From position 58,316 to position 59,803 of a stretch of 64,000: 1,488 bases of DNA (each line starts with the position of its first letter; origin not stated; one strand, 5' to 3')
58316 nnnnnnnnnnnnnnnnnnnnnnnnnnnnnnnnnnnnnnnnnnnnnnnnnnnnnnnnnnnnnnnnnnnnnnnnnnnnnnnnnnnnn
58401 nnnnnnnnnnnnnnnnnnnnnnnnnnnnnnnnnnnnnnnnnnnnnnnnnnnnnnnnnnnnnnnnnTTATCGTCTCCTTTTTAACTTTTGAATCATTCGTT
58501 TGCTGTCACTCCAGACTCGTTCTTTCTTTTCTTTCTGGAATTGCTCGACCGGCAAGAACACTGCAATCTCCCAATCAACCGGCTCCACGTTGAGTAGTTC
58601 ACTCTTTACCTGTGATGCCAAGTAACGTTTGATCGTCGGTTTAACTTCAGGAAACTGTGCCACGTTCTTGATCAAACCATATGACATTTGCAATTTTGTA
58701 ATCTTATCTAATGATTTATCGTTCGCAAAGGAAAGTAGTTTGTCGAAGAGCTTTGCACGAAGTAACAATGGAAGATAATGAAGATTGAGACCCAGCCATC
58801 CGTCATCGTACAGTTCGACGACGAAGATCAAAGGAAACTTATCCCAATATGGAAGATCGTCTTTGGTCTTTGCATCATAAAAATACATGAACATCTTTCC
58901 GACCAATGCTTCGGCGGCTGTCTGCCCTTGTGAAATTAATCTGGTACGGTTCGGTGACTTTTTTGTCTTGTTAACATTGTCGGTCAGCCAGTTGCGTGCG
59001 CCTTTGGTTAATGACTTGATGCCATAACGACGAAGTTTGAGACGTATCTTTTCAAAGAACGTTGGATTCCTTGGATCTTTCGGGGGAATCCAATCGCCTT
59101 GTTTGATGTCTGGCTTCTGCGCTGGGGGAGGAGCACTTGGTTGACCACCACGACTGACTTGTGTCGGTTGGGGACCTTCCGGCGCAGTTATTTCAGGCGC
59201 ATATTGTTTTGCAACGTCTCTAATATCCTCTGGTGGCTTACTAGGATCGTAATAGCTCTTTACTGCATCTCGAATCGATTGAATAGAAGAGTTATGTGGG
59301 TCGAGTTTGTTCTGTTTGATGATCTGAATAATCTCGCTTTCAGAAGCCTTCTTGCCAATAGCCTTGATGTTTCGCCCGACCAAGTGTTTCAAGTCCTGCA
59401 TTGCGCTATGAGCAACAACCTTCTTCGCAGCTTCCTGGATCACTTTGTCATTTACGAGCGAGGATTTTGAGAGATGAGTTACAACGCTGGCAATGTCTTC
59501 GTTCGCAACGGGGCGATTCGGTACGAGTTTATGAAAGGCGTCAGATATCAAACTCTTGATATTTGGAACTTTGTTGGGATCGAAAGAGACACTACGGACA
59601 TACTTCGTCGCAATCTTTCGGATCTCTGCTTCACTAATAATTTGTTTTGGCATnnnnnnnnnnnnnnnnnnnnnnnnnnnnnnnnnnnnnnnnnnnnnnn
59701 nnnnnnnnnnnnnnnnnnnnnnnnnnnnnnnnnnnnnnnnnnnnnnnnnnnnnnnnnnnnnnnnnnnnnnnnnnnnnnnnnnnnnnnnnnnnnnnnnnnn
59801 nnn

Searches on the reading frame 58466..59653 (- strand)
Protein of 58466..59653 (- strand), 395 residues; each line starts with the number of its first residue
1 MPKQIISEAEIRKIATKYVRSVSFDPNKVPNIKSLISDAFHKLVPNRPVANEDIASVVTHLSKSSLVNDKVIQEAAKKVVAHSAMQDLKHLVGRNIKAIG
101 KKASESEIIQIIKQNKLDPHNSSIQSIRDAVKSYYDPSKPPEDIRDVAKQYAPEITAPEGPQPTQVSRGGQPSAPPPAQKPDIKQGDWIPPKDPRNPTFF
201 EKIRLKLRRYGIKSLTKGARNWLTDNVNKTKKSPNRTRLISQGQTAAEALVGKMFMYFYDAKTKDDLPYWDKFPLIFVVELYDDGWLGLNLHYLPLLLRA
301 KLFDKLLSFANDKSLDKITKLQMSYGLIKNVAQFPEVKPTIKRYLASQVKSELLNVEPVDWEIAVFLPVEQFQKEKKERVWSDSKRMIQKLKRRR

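Call 8: search_protein_families(library=pfam, proteins=[window:58466-59653:-], max_evalue=0.001)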
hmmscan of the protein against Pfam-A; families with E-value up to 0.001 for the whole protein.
window:58466-59653:- (395 aa): 0 families

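Call 10: search_protein_families(library=phrogs, proteins=[window:58466-59653:-], max_evalue=0.00001)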
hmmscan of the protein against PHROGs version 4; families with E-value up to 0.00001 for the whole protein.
window:58466-59653:- (395 aa): 1 family
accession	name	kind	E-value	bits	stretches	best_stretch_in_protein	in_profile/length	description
phrog_429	-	DNA, RNA and nucleotide metabolism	4.8e-51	174.5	1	211-389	35-208/210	DNA end protector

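Call 13: search_dna_similar(query=window:58466-59653:-, collection=phages, mode=protein, max_rows=25)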
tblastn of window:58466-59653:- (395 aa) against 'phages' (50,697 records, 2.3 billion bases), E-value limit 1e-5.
Records with a match: 1731; places in all: 1731; records where one place covers at least 80% of the query: 0.
Best place of each record, by identity: <60% 1731.
By first word of the organism name: Escherichia 583; Klebsiella 302; Salmonella 193; Vibrio 104; Shigella 87; Aeromonas 69; Acinetobacter 59; Enterobacteria 43; Enterobacter 41; Yersinia 33; and 39 more.
By host as written in the record: Escherichia coli 249; - 235; Klebsiella pneumoniae 102; Escherichia coli O157:H7 33; Salmonella enterica 30; Escherichia coli B 24; Shigella sp. 21; Salmonella enterica subsp. enterica serovar Enteritidis PT1 21; and 444 more.
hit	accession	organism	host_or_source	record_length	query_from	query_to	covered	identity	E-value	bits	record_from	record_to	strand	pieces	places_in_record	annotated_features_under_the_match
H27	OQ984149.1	Phage C48C1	-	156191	200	388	48%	40.3%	7e-23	106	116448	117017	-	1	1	DNA end protector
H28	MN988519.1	Rhizobium phage RHph_I1_18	Rhizobium phaseoli I1_18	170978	220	392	44%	41.6%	6e-27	119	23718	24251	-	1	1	DNA end protector protein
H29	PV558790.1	Variovorax phage V45v66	Variovorax sp. SCN45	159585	188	382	49%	34.3%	1e-15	85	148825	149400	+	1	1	record has no annotation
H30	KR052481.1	Sinorhizobium phage phiM19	Sinorhizobium meliloti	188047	217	389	44%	38.3%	1e-24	112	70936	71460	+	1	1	putative DNA end protector protein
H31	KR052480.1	Sinorhizobium phage phiM7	Sinorhizobium meliloti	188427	217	389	44%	38.3%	1e-24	112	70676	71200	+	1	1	putative DNA end protector protein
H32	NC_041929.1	Sinorhizobium phage phiM7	Sinorhizobium meliloti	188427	217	389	44%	38.3%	1e-24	112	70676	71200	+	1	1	DNA end protector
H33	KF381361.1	Sinorhizobium phage phiM12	Sinorhizobium meliloti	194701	217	389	44%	38.3%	1e-24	112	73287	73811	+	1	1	putative DNA end protector protein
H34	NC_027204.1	Sinorhizobium phage phiM12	Sinorhizobium meliloti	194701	217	389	44%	38.3%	1e-24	112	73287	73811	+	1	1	DNA end protector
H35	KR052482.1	Sinorhizobium phage phiN3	Sinorhizobium meliloti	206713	217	389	44%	38.3%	1e-24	112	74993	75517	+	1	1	DNA end protector protein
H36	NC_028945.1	Sinorhizobium phage phiN3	Sinorhizobium meliloti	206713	217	389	44%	38.3%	1e-24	112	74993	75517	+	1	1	DNA end protector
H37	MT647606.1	Pelagibacter phage Mosig EXVC030M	Candidatus Pelagibacter ubique HTCC1062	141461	217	388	44%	38.4%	1e-18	94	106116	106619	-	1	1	putative DNA end protector protein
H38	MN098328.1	Stenotrophomonas phage Mendera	Stenotrophomonas maltophilia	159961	212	385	44%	37.6%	1e-19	97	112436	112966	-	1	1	putative head-to-tail connector complex protein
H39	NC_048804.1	Stenotrophomonas phage Mendera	Stenotrophomonas maltophilia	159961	212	385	44%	37.6%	1e-19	97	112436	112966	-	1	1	DNA end protector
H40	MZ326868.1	Stenotrophomonas phage Marzo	Stenotrophomonas maltophilia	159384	212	385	44%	37.6%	2e-19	96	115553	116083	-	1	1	DNA end protector protein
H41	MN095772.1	Stenotrophomonas phage Moby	Stenotrophomonas maltophilia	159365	212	385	44%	37.6%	2e-19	96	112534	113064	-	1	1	terminal DNA protecting protein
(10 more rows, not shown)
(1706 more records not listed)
